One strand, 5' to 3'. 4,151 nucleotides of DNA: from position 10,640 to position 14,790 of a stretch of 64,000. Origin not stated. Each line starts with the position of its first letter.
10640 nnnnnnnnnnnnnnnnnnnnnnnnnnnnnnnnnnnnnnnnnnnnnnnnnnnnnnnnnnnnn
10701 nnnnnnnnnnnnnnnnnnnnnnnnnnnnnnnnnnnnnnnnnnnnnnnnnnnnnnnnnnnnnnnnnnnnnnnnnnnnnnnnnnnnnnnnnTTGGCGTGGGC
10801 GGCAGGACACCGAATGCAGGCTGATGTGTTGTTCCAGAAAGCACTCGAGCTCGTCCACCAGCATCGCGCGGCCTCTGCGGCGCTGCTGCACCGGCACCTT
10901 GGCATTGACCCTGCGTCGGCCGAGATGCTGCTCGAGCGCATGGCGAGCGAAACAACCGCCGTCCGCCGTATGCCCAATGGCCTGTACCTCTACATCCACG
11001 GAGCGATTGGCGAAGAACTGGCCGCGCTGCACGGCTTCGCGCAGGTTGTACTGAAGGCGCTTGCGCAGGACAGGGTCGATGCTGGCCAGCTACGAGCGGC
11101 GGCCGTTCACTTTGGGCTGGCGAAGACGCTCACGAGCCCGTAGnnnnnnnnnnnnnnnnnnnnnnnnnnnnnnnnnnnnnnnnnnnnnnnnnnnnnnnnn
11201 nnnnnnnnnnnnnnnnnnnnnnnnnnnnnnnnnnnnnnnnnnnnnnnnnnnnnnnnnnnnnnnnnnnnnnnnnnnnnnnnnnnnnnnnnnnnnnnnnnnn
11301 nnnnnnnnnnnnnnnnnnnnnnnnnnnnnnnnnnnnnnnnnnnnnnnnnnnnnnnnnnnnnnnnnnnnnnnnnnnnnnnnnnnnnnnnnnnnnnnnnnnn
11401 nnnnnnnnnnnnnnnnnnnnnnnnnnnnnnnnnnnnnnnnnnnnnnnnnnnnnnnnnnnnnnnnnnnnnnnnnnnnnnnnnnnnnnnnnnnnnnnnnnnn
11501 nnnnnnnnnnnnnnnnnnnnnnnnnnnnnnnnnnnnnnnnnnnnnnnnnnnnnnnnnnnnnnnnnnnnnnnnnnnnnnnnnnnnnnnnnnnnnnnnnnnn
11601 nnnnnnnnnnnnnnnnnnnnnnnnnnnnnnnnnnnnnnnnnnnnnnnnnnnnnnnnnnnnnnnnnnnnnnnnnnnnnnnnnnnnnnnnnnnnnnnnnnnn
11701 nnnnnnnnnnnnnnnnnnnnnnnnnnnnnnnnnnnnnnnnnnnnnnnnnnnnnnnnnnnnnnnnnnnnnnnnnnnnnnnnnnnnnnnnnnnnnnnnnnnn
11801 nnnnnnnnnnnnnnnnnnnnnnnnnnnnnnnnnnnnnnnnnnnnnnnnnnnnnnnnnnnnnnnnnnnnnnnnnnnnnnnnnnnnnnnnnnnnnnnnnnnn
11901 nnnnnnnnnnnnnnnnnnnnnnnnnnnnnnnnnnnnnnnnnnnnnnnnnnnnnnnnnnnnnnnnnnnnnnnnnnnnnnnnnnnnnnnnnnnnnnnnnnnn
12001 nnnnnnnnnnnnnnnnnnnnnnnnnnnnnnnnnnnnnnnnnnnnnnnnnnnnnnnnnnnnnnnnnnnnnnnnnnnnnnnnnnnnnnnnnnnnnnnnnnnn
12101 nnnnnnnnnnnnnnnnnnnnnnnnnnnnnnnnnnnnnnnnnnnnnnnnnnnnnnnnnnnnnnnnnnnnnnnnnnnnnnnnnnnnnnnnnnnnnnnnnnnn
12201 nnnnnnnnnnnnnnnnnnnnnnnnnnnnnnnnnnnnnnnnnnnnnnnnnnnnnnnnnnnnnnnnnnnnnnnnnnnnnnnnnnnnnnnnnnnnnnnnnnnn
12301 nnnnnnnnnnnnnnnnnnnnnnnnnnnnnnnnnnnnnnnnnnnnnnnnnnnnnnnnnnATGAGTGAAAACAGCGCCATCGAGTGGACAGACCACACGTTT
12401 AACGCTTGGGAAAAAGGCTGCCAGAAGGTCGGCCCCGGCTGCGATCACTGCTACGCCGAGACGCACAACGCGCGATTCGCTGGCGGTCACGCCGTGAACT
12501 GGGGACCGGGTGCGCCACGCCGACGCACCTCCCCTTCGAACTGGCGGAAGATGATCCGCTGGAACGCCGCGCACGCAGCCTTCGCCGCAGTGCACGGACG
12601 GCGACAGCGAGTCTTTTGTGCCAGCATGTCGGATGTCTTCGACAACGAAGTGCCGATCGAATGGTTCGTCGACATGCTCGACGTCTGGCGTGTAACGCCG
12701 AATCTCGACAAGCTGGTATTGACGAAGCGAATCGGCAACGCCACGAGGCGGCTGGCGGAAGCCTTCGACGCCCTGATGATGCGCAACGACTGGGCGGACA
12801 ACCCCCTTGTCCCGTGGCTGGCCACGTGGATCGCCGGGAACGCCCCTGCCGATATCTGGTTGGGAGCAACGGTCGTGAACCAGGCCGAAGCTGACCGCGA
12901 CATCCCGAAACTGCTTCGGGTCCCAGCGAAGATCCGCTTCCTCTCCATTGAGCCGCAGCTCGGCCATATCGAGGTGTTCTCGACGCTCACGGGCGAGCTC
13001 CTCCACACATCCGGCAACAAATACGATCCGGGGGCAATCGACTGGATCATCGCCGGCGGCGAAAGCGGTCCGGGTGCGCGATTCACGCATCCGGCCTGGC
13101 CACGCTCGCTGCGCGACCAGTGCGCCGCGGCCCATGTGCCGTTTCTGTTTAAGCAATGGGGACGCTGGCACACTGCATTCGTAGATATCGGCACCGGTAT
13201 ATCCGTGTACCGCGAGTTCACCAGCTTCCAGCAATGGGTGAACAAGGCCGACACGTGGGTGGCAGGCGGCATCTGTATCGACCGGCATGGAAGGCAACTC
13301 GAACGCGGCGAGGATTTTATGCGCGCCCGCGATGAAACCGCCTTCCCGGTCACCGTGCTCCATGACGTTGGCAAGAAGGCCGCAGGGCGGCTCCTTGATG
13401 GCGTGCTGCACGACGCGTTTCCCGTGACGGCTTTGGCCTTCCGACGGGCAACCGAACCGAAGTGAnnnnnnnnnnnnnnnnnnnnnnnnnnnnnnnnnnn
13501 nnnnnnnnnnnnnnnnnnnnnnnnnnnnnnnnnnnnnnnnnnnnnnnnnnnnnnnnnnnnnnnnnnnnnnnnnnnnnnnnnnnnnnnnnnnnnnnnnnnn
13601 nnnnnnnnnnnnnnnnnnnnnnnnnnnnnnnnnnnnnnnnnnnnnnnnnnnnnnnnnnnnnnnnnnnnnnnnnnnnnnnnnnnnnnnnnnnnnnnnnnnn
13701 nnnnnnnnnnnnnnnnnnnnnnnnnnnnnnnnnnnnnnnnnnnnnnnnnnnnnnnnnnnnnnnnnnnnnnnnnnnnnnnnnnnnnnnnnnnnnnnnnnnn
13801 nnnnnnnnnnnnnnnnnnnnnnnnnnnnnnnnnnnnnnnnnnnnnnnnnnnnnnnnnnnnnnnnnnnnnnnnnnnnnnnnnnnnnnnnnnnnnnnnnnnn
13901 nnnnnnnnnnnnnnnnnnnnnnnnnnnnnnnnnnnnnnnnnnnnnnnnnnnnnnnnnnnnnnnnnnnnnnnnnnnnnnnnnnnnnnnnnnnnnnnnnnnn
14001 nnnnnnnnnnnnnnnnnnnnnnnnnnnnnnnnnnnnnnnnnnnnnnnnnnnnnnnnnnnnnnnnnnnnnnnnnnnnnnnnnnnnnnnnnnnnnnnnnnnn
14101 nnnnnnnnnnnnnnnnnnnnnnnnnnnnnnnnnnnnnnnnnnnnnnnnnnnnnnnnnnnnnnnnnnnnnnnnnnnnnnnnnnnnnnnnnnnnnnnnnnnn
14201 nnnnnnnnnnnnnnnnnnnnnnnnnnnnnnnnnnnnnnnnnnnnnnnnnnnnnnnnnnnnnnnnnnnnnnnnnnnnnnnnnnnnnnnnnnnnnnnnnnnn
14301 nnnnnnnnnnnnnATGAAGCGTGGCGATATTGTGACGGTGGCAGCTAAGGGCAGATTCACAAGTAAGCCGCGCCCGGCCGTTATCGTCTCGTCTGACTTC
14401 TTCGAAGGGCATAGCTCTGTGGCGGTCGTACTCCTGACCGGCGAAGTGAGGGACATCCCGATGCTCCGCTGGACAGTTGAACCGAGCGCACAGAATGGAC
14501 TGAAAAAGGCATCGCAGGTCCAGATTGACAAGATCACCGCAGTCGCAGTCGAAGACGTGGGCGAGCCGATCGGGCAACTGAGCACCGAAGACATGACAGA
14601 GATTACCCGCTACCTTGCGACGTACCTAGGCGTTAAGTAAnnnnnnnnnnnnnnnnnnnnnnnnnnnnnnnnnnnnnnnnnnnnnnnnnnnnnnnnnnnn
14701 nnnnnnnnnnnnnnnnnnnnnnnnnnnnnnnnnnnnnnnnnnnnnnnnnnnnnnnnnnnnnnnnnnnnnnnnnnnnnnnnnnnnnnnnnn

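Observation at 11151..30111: Element-specific promoter box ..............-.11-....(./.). in five copies with invariant 15-nt spacing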

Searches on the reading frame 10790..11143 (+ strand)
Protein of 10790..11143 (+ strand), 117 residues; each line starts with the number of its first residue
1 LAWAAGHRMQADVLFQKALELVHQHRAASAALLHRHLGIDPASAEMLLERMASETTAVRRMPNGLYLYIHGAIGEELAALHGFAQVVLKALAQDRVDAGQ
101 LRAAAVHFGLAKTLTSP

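Call 65: search_protein_families(library=pfam, proteins=[window:10790-11143:+], max_evalue=0.001)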
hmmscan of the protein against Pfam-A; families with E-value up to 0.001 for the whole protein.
window:10790-11143:+ (117 aa): 1 family
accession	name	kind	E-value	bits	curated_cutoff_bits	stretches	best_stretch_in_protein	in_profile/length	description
PF09397.16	FtsK_gamma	-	1.9e-05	24.7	30.6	1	11-54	3-46/63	Ftsk gamma domain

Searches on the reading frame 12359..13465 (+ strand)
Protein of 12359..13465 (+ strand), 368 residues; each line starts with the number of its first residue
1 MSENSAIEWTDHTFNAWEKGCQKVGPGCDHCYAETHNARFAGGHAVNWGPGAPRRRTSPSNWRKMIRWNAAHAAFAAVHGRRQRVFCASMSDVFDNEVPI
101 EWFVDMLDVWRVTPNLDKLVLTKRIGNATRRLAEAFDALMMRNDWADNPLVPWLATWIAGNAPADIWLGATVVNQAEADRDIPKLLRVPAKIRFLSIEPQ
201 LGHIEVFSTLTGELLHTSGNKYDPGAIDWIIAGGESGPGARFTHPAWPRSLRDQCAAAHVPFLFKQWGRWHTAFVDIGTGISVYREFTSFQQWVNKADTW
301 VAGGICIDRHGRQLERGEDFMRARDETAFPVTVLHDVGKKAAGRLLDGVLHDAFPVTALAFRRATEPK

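Call 14: search_protein_families(library=pfam, proteins=[window:12359-13465:+], max_evalue=0.01)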
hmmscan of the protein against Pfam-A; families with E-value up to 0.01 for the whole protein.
window:12359-13465:+ (368 aa): 1 family
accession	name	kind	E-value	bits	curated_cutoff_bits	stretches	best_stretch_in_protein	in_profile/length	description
PF07505.17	DUF5131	-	2e-81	273.5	28.9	1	4-355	1-243/243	Protein of unknown function (DUF5131)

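Call 15: search_protein_families(library=ncbifam, proteins=[window:12359-13465:+], max_evalue=0.01)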
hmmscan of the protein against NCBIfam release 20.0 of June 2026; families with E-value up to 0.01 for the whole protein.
window:12359-13465:+ (368 aa): 1 family
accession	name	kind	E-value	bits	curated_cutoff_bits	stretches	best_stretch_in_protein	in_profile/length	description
TIGR04471.1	rSAM_mob_pairA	equivalog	0.00056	19.4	355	0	211-265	139-195/220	radical SAM mobile pair protein A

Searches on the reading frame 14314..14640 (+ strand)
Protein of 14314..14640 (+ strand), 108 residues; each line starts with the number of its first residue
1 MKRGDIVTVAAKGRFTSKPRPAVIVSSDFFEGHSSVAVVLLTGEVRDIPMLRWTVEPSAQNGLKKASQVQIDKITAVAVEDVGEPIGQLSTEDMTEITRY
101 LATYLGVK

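Call 97: search_protein_families(library=pfam, proteins=[window:14314-14640:+], max_evalue=0.01)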
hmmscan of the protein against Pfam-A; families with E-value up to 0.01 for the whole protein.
window:14314-14640:+ (108 aa): 1 family
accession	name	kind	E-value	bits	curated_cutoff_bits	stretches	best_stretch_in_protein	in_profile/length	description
PF02452.23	PemK_toxin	-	9.3e-20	71.3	23.1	1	2-104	1-108/109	PemK-like, MazF-like toxin of type II toxin-antitoxin system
